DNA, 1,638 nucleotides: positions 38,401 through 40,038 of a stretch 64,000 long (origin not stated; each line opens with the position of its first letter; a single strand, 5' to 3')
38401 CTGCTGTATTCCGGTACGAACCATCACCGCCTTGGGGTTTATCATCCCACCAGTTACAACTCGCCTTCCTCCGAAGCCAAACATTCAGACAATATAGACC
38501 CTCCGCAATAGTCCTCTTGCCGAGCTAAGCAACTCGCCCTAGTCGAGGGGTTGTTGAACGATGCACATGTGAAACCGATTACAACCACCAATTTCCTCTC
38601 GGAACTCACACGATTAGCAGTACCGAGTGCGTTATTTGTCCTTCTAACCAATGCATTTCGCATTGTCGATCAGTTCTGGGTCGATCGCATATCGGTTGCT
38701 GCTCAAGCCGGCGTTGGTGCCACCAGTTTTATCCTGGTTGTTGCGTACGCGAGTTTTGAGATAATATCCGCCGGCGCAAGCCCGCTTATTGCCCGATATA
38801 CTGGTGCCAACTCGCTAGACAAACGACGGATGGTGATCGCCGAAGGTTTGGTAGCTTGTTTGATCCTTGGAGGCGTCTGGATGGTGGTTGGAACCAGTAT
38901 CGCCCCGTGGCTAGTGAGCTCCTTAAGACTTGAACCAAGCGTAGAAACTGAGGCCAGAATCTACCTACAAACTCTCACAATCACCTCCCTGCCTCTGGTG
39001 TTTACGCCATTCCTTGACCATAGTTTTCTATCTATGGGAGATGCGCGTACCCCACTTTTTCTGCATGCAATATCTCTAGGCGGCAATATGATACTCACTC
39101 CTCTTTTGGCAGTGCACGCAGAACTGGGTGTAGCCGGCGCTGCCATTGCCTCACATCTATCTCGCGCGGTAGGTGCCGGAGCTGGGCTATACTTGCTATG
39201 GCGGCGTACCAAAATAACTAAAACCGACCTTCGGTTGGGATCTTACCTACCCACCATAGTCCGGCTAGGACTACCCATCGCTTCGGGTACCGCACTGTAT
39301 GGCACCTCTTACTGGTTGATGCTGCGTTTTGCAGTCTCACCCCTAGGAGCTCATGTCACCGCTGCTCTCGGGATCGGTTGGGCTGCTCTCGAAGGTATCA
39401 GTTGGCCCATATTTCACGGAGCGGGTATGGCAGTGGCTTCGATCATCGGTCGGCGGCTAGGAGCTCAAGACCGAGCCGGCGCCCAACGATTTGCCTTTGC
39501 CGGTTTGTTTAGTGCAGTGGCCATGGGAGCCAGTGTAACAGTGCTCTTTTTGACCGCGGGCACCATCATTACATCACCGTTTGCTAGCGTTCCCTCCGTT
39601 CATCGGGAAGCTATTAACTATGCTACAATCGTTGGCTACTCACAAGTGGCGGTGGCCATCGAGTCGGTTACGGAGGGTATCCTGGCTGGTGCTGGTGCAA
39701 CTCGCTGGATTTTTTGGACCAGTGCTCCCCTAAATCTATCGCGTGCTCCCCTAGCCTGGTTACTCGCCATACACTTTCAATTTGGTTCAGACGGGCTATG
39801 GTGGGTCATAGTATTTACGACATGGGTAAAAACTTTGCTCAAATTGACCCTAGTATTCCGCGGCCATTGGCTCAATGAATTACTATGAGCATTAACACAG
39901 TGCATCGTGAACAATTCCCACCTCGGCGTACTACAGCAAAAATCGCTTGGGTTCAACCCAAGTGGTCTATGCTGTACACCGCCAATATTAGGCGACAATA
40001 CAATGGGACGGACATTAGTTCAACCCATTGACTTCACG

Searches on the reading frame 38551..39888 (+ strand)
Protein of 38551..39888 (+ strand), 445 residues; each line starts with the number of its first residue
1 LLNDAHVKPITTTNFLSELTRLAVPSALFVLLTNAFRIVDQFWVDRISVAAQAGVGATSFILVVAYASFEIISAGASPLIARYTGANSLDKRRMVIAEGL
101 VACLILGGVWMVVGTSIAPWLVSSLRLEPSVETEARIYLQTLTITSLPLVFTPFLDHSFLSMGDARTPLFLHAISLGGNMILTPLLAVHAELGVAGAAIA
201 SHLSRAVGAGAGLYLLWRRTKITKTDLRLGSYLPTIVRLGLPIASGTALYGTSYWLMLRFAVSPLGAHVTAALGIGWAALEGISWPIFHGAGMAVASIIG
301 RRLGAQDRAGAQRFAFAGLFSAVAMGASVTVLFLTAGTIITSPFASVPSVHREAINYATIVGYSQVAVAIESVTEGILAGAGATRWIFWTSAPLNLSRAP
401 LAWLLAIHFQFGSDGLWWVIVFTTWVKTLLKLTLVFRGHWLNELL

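Call 25: search_protein_families(library=pfam, proteins=[window:38551-39888:+], max_evalue=0.001)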
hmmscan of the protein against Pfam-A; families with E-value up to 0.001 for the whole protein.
window:38551-39888:+ (445 aa): 1 family
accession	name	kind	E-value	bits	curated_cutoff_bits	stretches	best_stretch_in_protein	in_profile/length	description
PF01554.23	MatE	-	2e-32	112.6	24.9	2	252-404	10-161/161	MatE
